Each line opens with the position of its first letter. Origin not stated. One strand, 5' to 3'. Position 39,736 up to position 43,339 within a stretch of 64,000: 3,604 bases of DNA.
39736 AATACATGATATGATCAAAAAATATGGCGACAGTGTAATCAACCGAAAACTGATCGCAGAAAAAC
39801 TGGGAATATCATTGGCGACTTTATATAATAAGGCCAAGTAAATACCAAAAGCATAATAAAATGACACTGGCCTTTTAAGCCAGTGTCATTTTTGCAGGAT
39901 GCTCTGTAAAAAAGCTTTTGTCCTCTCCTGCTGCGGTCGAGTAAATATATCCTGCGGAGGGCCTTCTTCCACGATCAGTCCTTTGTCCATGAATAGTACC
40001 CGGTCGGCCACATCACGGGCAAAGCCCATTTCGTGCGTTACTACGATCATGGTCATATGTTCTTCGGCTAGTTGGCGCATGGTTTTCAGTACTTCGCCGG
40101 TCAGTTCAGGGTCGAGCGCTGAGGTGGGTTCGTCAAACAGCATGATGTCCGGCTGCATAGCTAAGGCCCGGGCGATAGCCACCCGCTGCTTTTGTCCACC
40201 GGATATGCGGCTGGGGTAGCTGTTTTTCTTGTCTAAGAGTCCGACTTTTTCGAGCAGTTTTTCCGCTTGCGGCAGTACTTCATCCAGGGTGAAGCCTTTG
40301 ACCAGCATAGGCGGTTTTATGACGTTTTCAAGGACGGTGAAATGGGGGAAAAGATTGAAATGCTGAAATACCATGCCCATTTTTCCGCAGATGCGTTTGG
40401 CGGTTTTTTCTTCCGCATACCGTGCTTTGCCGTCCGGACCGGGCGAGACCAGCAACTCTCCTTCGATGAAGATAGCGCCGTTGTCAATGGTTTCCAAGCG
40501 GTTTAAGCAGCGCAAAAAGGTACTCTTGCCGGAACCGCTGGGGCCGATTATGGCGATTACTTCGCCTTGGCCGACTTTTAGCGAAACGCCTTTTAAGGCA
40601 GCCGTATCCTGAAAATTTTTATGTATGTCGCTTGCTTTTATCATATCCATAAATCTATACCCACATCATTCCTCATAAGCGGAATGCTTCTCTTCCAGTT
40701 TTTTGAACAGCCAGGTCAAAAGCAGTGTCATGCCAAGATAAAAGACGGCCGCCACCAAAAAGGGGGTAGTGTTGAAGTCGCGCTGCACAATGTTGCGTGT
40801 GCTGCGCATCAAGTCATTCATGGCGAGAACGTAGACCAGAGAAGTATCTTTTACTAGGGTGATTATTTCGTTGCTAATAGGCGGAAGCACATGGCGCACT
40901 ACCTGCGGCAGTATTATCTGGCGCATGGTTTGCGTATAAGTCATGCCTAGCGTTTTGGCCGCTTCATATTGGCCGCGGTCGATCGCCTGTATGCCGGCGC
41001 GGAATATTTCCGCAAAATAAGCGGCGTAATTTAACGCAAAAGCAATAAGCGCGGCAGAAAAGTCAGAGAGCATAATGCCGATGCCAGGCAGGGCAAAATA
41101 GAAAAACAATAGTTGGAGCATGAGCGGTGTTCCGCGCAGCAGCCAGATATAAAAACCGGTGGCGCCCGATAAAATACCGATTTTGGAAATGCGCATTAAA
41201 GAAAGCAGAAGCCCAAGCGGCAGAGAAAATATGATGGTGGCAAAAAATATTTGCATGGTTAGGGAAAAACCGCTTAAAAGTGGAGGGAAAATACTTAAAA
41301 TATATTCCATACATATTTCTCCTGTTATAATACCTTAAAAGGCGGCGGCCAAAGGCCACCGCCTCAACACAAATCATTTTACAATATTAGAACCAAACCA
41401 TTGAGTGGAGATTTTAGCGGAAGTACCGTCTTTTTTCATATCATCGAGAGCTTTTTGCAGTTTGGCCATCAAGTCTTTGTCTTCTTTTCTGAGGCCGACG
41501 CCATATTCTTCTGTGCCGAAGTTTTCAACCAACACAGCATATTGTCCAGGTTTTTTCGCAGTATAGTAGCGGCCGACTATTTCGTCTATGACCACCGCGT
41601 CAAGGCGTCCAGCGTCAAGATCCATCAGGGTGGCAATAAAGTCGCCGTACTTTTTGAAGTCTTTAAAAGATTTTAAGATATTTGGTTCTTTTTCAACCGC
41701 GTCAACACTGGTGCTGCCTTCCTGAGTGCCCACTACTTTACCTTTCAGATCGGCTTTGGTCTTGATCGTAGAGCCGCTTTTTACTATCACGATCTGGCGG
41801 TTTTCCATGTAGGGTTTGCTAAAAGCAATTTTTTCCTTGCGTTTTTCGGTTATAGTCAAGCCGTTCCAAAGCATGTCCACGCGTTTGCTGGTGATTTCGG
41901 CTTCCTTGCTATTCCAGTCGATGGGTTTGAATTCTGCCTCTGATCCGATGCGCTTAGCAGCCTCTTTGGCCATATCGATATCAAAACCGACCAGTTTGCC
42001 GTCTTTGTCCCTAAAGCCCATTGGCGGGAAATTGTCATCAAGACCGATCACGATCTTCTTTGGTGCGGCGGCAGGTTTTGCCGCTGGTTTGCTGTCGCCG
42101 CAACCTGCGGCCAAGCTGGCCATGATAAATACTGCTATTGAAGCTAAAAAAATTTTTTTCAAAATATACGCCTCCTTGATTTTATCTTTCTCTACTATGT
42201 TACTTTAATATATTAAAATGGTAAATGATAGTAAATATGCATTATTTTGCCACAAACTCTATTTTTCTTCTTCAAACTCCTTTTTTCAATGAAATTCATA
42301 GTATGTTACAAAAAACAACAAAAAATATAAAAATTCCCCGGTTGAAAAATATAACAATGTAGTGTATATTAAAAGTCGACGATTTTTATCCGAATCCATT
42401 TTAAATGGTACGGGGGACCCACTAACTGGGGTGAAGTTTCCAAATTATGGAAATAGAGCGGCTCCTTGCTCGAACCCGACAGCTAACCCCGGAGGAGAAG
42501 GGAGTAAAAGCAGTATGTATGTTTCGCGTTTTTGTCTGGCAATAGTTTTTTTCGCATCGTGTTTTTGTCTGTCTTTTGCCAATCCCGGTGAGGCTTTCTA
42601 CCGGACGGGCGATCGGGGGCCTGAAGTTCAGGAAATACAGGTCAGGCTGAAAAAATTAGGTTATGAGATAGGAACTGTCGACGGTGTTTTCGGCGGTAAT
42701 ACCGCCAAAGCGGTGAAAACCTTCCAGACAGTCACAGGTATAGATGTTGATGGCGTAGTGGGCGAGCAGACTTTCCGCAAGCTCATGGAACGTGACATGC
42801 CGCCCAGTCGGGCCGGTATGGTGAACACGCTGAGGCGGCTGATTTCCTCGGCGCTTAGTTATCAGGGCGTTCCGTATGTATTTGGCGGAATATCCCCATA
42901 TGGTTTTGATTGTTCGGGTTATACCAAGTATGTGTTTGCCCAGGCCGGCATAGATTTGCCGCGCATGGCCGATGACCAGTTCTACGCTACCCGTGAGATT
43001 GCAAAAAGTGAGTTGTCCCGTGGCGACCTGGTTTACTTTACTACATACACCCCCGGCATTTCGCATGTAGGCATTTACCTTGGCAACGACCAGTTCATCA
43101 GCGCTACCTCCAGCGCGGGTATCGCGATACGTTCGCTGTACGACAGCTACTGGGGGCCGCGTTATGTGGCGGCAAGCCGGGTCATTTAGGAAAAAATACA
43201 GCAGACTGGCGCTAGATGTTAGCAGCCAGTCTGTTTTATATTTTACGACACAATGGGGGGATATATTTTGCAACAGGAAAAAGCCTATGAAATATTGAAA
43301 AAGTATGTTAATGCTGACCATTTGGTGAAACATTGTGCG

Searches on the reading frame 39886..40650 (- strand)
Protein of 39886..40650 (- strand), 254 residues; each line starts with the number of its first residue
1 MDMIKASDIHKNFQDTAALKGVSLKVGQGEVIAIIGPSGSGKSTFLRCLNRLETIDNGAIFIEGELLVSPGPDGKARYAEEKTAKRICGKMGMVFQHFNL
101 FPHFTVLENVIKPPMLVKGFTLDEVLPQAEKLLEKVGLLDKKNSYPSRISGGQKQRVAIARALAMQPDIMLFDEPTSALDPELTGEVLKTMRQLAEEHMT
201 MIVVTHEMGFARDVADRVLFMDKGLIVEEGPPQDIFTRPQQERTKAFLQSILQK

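Call 8: search_protein_families(library=pfam, proteins=[window:39886-40650:-], max_evalue=0.1)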
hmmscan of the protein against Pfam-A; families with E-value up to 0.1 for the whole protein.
window:39886-40650:- (254 aa): 24 families
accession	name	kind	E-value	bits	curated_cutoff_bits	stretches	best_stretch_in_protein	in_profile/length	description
PF00005.33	ABC_tran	-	1.5e-35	123.2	25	1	19-177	1-137/137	ABC transporter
PF13304.12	AAA_21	-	1.9e-12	48.3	27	2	149-208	238-300/304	AAA domain, putative AbiEii toxin, Type IV TA system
PF02463.25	SMC_N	-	7.2e-09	35.8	40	1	137-214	125-205/220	RecF/RecN/SMC N terminal domain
PF09818.15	ABC_ATPase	-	4.1e-05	23.2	23.2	0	149-180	158-189/283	P-loop domain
PF13191.12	AAA_16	-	0.00031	21.7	32.6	1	27-65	22-59/167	AAA ATPase domain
PF13555.12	AAA_29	-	0.00053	20.1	27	1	23-46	16-39/61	P-loop containing region of AAA domain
PF13401.12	AAA_22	-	0.0012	19.5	27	1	30-60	6-37/130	AAA domain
PF13238.12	AAA_18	-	0.0024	18.8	29.4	1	32-75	1-45/128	AAA domain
PF13476.12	AAA_23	-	0.0053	17.8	27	1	30-49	20-39/201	AAA domain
PF13671.12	AAA_33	-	0.0085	16.8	27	1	31-49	1-19/143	AAA domain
PF13166.12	AAA_13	-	0.0092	15.1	36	0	166-217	526-580/713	AAA domain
PF20703.3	nSTAND1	-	0.01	15.9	27.1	1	24-48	28-52/379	Novel STAND NTPase 1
PF25199.1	nSTAND_NTPase5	-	0.012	15.9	34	1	25-47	37-59/145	Novel STAND NTPase 5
PF13175.12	AAA_15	-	0.012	15.7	32.1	0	31-54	25-48/374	AAA ATPase domain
PF13479.12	AAA_24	-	0.017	15.4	27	1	31-52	4-25/195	AAA domain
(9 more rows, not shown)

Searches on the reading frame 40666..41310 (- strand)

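Call 8: search_protein_families(library=pfam, proteins=[window:40666-41310:-], max_evalue=0.1)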
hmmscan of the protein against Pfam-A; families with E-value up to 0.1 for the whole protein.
window:40666-41310:- (214 aa): 2 families
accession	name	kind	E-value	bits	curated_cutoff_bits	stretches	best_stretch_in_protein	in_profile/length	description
PF00528.27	BPD_transp_1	-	4.1e-27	95.6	26.4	1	30-207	2-180/184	Binding-protein-dependent transport system inner membrane component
PF06363.16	Picorna_P3A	-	0.06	13.7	25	1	141-208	28-96/98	Picornaviridae P3A protein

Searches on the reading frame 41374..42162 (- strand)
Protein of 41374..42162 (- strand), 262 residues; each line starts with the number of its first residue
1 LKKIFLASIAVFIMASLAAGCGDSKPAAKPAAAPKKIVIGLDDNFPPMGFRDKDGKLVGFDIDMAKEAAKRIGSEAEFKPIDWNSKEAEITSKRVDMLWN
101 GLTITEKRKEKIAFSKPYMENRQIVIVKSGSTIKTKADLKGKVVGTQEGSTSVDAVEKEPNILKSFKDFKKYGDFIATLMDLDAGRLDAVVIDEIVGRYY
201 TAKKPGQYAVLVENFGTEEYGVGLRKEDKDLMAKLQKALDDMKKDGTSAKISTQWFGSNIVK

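Call 8: search_protein_families(library=pfam, proteins=[window:41374-42162:-], max_evalue=0.1)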
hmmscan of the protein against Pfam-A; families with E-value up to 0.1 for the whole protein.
window:41374-42162:- (262 aa): 5 families
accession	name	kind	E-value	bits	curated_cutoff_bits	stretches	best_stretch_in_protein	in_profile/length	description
PF00497.25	SBP_bac_3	-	3.3e-43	147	26.4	1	37-257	1-131/132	Bacterial extracellular solute-binding proteins, family 3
PF10613.14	Lig_chan-Glu_bd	-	2.3e-07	31.3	30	1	57-127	42-111/115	Ligated ion channel L-glutamate- and glycine-binding site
PF12974.12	Phosphonate-bd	-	0.00016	21.5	27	1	69-252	24-226/242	ABC transporter, phosphonate, periplasmic substrate-binding protein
PF09084.16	NMT1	-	0.0038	17.6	20.5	1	119-191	71-145/216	NMT1/THI5 like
PF06439.18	3keto-disac_hyd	-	0.021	15.3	26.8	1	28-116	77-160/187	3-keto-disaccharide hydrolase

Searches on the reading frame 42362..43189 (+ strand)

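Call 8: search_protein_families(library=pfam, proteins=[window:42362-43189:+], max_evalue=0.1)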
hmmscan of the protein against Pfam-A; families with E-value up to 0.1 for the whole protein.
window:42362-43189:+ (275 aa): 4 families
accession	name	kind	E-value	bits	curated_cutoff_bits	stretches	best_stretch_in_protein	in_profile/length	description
PF00877.26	NLPC_P60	-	1e-32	112.7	23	1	169-273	1-105/105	NlpC/P60 family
PF01471.23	PG_binding_1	-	3.3e-19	69.3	23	1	85-141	1-57/57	Putative peptidoglycan binding domain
PF09374.15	PG_binding_3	-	0.0001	22.8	24.6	0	117-145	2-35/76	Predicted Peptidoglycan domain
PF08823.16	PG_binding_2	-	0.0081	16.8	21.1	1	88-123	17-52/74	Putative peptidoglycan binding domain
